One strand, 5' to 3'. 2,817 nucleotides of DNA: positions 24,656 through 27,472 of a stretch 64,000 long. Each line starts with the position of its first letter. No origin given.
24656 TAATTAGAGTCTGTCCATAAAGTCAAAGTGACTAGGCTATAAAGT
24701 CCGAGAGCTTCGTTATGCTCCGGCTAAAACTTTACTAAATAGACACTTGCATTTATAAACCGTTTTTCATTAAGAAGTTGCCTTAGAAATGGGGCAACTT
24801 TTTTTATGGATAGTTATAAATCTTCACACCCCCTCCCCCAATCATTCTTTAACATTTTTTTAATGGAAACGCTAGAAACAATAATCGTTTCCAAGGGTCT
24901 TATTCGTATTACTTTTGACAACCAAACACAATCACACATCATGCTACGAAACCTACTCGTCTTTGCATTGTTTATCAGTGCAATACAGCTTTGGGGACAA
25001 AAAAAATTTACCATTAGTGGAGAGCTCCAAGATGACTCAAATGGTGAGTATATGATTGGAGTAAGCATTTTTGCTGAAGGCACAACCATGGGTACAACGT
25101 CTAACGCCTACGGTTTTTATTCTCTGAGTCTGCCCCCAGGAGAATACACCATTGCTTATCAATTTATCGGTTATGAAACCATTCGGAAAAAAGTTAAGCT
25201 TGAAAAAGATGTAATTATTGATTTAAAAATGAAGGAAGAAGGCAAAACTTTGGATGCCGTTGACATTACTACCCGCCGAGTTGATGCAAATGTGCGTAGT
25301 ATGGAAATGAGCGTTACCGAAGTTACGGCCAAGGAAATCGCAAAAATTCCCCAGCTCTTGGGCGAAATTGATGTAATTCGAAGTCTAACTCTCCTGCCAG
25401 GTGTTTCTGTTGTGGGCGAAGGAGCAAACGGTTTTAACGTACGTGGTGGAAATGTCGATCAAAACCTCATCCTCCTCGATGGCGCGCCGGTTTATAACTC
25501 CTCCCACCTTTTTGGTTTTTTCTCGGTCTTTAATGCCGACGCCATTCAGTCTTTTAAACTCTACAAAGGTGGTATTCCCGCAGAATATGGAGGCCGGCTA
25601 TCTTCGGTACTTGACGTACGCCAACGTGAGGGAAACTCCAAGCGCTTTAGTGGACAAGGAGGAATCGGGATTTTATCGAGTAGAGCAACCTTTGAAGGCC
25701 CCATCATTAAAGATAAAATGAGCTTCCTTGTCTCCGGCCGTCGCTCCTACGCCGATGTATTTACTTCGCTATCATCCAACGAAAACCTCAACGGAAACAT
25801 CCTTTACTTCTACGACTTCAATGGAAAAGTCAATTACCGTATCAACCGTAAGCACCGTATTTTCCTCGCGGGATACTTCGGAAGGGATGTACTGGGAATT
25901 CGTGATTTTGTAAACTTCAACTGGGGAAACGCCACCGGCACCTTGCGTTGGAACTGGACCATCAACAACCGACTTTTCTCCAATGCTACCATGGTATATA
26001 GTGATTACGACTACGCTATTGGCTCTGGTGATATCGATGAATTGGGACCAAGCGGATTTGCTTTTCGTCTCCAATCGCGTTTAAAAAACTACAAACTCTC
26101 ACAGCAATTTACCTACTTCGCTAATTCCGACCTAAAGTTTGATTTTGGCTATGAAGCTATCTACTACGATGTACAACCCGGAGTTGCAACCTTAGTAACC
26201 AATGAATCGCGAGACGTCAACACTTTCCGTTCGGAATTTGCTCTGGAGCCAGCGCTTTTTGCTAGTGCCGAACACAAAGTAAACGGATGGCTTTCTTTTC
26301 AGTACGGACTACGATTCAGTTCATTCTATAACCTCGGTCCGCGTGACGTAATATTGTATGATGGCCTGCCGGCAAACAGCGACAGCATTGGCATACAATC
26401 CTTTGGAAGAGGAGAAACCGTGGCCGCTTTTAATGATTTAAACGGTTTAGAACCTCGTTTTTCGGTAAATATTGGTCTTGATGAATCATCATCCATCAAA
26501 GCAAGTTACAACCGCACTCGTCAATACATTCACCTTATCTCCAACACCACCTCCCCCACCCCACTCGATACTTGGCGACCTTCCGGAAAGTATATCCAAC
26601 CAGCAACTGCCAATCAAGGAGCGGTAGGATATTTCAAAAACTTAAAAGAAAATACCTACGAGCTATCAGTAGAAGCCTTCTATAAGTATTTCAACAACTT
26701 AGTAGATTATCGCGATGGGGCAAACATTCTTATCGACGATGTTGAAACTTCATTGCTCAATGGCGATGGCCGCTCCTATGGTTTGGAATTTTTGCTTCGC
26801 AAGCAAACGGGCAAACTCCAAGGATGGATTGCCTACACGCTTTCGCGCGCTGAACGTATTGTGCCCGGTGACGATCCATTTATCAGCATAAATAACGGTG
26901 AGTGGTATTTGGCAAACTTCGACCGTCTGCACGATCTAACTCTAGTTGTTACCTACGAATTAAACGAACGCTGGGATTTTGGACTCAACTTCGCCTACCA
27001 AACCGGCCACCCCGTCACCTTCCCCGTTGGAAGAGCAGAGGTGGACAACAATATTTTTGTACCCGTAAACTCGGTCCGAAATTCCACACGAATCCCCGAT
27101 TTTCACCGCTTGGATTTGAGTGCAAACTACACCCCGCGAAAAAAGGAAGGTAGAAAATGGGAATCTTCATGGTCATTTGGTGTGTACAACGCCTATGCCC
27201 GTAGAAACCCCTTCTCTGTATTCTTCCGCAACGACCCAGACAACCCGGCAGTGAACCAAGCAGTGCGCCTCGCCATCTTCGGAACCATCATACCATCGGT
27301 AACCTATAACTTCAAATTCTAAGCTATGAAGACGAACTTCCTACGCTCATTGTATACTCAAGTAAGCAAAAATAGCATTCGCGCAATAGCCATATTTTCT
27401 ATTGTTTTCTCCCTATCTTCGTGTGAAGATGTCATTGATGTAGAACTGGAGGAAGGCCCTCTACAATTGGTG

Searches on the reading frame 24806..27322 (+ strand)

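Call 15: search_protein_families(library=pfam, proteins=[window:24806-27322:+])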
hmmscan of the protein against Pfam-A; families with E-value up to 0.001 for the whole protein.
window:24806-27322:+ (838 aa): 3 families
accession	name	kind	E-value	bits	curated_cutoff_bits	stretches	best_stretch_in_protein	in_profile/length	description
PF13715.12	CarbopepD_reg_2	-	3.5e-18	65.8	32.2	1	70-152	1-86/88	CarboxypepD_reg-like domain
PF07715.20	Plug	-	1.4e-12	48.5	23.9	1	163-264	2-102/107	TonB-dependent Receptor Plug Domain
PF13620.12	CarboxypepD_reg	-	4.6e-11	43.3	32.3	1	69-135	1-72/82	Carboxypeptidase regulatory-like domain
